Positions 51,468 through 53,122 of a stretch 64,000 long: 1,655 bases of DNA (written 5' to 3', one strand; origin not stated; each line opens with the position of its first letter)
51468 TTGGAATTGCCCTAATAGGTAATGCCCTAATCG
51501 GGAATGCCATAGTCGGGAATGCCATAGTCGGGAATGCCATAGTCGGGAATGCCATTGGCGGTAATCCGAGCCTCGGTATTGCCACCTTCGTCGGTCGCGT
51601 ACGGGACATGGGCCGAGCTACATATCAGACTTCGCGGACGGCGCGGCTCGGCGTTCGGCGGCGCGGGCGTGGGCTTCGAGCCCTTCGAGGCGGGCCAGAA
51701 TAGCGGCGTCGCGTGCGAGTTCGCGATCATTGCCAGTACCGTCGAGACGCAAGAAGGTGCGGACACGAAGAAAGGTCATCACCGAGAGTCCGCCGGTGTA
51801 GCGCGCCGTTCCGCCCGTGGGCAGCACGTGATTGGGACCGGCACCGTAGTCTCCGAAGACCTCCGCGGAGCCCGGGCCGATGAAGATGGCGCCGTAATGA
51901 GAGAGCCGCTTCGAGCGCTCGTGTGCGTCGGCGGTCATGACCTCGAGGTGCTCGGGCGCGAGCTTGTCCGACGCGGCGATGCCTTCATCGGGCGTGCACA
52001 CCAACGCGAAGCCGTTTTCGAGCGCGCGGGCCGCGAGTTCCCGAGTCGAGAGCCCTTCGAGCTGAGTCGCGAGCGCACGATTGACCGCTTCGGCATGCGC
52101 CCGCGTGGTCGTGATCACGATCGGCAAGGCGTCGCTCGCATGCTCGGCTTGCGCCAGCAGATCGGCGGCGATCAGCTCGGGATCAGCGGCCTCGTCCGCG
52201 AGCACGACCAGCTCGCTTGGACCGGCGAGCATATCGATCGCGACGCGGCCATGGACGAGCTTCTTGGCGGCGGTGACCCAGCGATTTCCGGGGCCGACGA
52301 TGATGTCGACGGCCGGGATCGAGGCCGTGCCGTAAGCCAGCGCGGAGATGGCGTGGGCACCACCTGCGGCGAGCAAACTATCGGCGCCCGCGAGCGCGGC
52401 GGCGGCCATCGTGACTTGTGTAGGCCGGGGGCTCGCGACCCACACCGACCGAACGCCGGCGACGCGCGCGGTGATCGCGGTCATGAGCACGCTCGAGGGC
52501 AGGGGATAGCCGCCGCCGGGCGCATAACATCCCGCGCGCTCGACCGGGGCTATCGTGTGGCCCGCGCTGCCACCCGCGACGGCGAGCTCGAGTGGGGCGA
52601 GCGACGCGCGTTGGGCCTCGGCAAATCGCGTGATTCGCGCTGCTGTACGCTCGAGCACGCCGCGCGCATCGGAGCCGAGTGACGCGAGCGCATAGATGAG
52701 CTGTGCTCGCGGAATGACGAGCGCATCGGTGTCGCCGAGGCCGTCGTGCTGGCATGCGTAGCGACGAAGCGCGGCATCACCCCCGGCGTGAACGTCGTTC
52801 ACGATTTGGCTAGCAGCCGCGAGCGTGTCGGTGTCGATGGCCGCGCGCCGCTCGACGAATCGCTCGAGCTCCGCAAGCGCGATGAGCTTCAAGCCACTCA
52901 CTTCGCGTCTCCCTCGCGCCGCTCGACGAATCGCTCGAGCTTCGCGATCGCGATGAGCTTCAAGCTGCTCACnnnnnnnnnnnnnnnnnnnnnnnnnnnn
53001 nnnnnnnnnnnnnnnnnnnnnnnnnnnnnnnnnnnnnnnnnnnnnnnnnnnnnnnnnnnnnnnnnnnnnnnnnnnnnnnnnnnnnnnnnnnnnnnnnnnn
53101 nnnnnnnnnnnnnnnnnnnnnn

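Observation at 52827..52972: hisIE/hisD junction: 71-bp tandem duplication yields a chimeric 24-codon ORF (HisD N-terminus plus HisIE C-terminus)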

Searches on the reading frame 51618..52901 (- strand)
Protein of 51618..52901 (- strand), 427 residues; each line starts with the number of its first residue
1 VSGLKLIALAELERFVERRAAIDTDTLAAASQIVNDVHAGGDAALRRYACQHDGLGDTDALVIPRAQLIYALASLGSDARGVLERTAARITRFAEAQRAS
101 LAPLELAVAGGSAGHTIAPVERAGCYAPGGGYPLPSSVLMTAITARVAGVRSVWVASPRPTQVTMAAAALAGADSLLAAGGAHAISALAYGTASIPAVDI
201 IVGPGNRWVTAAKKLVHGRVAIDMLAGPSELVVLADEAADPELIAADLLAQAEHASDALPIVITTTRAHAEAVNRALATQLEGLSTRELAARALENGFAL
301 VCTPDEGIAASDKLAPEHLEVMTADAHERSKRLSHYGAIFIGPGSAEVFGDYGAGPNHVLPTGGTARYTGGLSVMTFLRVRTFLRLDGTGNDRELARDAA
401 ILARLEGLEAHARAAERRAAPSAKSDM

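Call 6: search_protein_families(library=ncbifam, proteins=[window:51618-52901:-])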
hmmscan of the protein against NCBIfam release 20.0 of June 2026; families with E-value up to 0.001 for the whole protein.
window:51618-52901:- (427 aa): 2 families
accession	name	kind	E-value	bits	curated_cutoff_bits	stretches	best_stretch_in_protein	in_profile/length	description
TIGR00069.1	hisD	equivalog_domain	5.8e-124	414.3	243.8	1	31-418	2-393/393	histidinol dehydrogenase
NF010343.0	PRK13770.1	equivalog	1.7e-81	274.1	647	1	17-416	12-412/416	histidinol dehydrogenase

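Call 7: find_encoding_contigs(protein=window:51621-52901:-, flank=3000, max_places=6)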
Protein window:51621-52901:- (427 aa): 1 contig read that carries it; 1 place shown.
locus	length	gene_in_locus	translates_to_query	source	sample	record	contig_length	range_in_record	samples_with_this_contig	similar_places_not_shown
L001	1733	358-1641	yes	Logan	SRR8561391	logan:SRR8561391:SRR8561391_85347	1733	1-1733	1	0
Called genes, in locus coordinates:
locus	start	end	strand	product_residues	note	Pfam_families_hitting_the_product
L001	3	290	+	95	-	?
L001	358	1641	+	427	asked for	PF00815:Histidinol_dh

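Call 9: find_related_loci(query=window:51621-52901:-, collection=genome_contigs, flank=4000)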
Query window:51621-52901:- (427 aa) in genome_contigs; peptide patterns used: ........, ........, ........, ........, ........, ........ (x = any residue, [..] = any of these).
599 stretches matched a pattern (row limit reached: there are more); 338 encode a relative of the query (tblastn E <= 1e-3); the best 80 are kept; 80 distinct loci.
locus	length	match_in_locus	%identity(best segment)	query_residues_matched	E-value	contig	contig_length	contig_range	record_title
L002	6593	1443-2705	60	4-425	1e-150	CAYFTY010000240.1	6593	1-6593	MAG TPA_asm: uncultured Bradymonadales bacterium isolate ERP107533_co1_45 genome assembly, contig: NODE_14441_length_659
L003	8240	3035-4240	64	16-419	8e-150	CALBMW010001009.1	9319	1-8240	MAG TPA_asm: uncultured Myxococcales bacterium isolate ERR2206779_bin.31_CONCOCT_v1.1_MAG genome assembly, contig: ERZ89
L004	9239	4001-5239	62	4-417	4e-151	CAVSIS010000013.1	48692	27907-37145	MAG: uncultured Acidobacteriota bacterium isolate MFD02416.bin.4.367 genome assembly, contig: contig_11504, whole genome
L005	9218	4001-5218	63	18-418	2e-144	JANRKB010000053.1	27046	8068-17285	MAG: Planctomycetota bacterium isolate bins.472 k141_826805, whole genome shotgun sequence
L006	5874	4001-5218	62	4-408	6e-144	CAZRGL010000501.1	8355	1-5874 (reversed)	MAG TPA_asm: uncultured Polyangiaceae bacterium isolate binchicken_co141_45 genome assembly, contig: NODE_31472_length_8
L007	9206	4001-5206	63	18-418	7e-142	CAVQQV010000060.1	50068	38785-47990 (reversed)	MAG: Candidatus Sulfomarinibacteraceae bacterium isolate MFD09779.bin.2.237 genome assembly, contig: contig_76740, whole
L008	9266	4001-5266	56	1-423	3e-141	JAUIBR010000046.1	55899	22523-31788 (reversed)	MAG: bacterium isolate 6_bin.52 NODE_737_length_55899_cov_1.418095, whole genome shotgun sequence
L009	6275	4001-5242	60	4-418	3e-140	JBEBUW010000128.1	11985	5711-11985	MAG: Lujinxingia vulgaris isolate T2.bin.228 NODE_19643_length_11985_cov_10.536127, whole genome shotgun sequence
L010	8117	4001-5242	59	4-418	4e-140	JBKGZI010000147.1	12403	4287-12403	MAG: Persicimonas sp. isolate C5M10_1 NODE_2270_length_12403_cov_9.369048, whole genome shotgun sequence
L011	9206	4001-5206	62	18-418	6e-140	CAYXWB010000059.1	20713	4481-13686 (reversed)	MAG TPA_asm: uncultured Bradymonadales bacterium isolate SRP220891_co3_74 genome assembly, contig: NODE_3209_length_2071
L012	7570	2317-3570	59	1-418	8e-139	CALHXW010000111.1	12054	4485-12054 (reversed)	MAG: uncultured bacterium isolate R4_Bin_Bin_91_sub_1 genome assembly, contig: c_000003538383, whole genome shotgun sequ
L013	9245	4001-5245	61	3-418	9e-139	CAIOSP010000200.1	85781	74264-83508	MAG: uncultured proteobacterium isolate Kiruna_bin-11227 genome assembly, contig: bin-11227:200/223, whole genome shotgu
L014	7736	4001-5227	58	16-418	2e-138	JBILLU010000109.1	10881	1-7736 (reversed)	MAG: Phycisphaerales bacterium isolate ME2017-08-08_3300044911_group7_bin118 Rohwer_bin1615_scaffold_7895_c1, whole geno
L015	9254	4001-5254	60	1-418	4e-138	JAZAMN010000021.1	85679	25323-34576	MAG: Myxococcota bacterium isolate XB_MAG94 DB_MAG94_0021, whole genome shotgun sequence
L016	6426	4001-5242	58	4-418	4e-138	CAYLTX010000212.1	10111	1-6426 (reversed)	MAG TPA_asm: uncultured Bradymonadales bacterium isolate SRP332253_co1_289 genome assembly, contig: NODE_11167_length_10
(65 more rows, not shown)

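Call 12: find_homologous_proteins(query=window:51621-52901:-, max_evalue=1e-100)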
Query window:51621-52901:- (427 aa): 4750 proteins with E <= 1e-100 among 8000 candidates; the best 120 are listed.
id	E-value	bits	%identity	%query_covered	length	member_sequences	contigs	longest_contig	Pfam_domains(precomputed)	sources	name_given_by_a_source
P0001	3.3e-264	894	100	100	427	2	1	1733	PF00815.26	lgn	-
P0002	3.3e-190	651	76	91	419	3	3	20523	PF00815.26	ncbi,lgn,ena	-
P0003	1.4e-165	570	67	97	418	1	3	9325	PF00815.26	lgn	-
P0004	1.7e-159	550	65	97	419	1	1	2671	PF00815.26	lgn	-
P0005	6.7e-159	548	66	97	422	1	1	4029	PF00815.26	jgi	jgi:phosphoribosyl-ATP pyrophosphohydrolase/phosphoribosyl-AMP cyclohydrolase/histidinol dehydrogena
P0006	9.8e-159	547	65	97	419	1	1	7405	PF00815.26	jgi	jgi:phosphoribosyl-ATP pyrophosphohydrolase/phosphoribosyl-AMP cyclohydrolase/histidinol dehydrogena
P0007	6.0e-157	541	64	95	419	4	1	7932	PF00815.26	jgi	-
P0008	6.7e-157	541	65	97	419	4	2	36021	PF00815.26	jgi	jgi:phosphoribosyl-ATP pyrophosphohydrolase/phosphoribosyl-AMP cyclohydrolase/histidinol dehydrogena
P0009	1.4e-156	540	65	97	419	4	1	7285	PF00815.26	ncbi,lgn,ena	-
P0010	4.7e-155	535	65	95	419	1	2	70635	PF00815.26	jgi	jgi:phosphoribosyl-ATP pyrophosphohydrolase/phosphoribosyl-AMP cyclohydrolase/histidinol dehydrogena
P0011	7.7e-155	534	64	89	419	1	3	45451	PF00815.26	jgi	-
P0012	1.0e-154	534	64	95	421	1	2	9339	PF00815.26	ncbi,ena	-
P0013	1.3e-154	533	64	95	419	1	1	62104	PF00815.26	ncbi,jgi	jgi:histidinol dehydrogenase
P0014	2.8e-154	532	64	95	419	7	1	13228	PF00815.26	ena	-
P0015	2.1e-153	529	66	94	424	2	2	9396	PF00815.26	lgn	-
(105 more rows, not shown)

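Call 14: find_encoding_contigs(protein=P0002, flank=5000, max_places=4)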
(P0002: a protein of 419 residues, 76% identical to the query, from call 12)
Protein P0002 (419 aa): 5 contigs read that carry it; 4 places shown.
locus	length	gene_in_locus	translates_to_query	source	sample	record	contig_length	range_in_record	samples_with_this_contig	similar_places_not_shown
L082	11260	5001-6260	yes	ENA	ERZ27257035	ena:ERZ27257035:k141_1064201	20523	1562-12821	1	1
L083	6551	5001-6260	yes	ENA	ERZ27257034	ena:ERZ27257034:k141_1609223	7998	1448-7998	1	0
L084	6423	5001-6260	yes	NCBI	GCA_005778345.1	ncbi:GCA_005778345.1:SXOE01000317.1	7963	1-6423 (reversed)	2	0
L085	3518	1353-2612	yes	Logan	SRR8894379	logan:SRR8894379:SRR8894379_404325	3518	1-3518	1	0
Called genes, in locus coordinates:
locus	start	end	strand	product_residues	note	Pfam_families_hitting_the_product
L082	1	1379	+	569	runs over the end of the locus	PF00155:Aminotran_1_2, PF00702:Hydrolase, PF13419:HAD_2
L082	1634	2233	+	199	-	PF00475:IGPD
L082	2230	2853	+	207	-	PF00117:GATase, PF07685:GATase_3 (weak)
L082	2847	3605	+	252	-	PF00977:His_biosynth, PF00478:IMPDH (faint), PF01070:FMN_dh (faint), PF01207:Dus (faint), PF02581:TMP-TENI (faint), PF05690:ThiG (faint), PF01180:DHO_dh (faint), PF03060:NMO (weak), +1 more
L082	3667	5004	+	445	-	PF00977:His_biosynth, PF01502:PRA-CH, PF01503:PRA-PH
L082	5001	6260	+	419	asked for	PF00815:Histidinol_dh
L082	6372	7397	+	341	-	PF00756:Esterase (weak), PF10503:Esterase_PHB (weak)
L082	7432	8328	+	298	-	PF00561:Abhydrolase_1, PF12697:Abhydrolase_6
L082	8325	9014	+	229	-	PF09335:VTT_dom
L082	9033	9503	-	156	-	PF23334:VWC2L_2nd (weak), PF05375:Pacifastin_I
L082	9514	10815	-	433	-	-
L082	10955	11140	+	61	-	PF17517:IgGFc_binding (weak)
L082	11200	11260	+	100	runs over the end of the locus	PF13560:HTH_31, PF01381:HTH_3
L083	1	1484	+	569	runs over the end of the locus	PF00155:Aminotran_1_2, PF00702:Hydrolase, PF13419:HAD_2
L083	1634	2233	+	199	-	PF00475:IGPD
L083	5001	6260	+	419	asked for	PF00815:Histidinol_dh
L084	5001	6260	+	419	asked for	PF00815:Histidinol_dh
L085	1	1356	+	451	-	?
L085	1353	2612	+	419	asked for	PF00815:Histidinol_dh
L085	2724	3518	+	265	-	?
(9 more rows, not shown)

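Call 15: find_encoding_contigs(protein=P0003, flank=3000, max_places=3)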
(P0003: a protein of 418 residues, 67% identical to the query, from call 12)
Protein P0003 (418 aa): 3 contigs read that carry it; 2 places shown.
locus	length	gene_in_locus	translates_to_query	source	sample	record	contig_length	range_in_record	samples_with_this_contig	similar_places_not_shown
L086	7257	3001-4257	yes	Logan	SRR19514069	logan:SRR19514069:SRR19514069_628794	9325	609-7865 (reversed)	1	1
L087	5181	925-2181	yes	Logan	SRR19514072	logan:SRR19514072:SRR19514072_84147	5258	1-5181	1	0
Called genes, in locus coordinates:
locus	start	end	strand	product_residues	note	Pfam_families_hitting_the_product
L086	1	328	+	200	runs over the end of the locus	PF00475:IGPD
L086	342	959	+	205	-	PF00117:GATase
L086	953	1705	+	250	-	PF00977:His_biosynth, PF00478:IMPDH (faint), PF01207:Dus (faint), PF02581:TMP-TENI (faint), PF03060:NMO (faint), PF05690:ThiG (faint), PF01180:DHO_dh (faint)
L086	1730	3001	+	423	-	PF00977:His_biosynth, PF01502:PRA-CH, PF01503:PRA-PH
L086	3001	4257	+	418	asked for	PF00815:Histidinol_dh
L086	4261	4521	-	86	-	-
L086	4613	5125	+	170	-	PF12917:YfbR-like, PF13023:HD_3, PF01966:HD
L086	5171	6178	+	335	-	PF00756:Esterase (weak), PF02230:Abhydrolase_2 (faint), PF00561:Abhydrolase_1 (weak), PF07819:PGAP1 (weak)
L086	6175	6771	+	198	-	PF09335:VTT_dom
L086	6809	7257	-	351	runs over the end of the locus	?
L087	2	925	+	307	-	?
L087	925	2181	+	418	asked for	PF00815:Histidinol_dh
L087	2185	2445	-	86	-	-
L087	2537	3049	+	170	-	PF12917:YfbR-like, PF13023:HD_3, PF01966:HD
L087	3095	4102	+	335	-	PF00756:Esterase (weak), PF02230:Abhydrolase_2 (faint), PF00561:Abhydrolase_1 (weak), PF07819:PGAP1 (weak)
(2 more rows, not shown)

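Call 19: list_cluster_members(proteins=[P0001])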
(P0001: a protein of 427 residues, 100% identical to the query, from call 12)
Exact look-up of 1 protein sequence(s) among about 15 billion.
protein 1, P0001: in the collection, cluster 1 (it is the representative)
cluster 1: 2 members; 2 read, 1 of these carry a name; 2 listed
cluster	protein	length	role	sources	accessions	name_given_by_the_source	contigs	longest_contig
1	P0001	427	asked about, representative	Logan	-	-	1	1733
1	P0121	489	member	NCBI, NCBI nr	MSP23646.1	MAG: histidinol dehydrogenase [Myxococcales bacterium] | histidinol dehydrogenase [Myxococcales bacterium]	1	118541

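Call 21: find_encoding_contigs(protein=P0121, flank=3000, max_places=4)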
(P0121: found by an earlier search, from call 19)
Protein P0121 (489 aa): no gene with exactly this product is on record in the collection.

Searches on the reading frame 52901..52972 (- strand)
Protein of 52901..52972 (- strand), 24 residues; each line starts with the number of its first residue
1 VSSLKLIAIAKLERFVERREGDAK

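Call 63: search_protein_families(library=pfam, proteins=[window:52901-52972:-], max_evalue=0.01)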
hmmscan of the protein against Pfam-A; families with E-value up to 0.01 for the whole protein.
seq(24 aa): 0 families
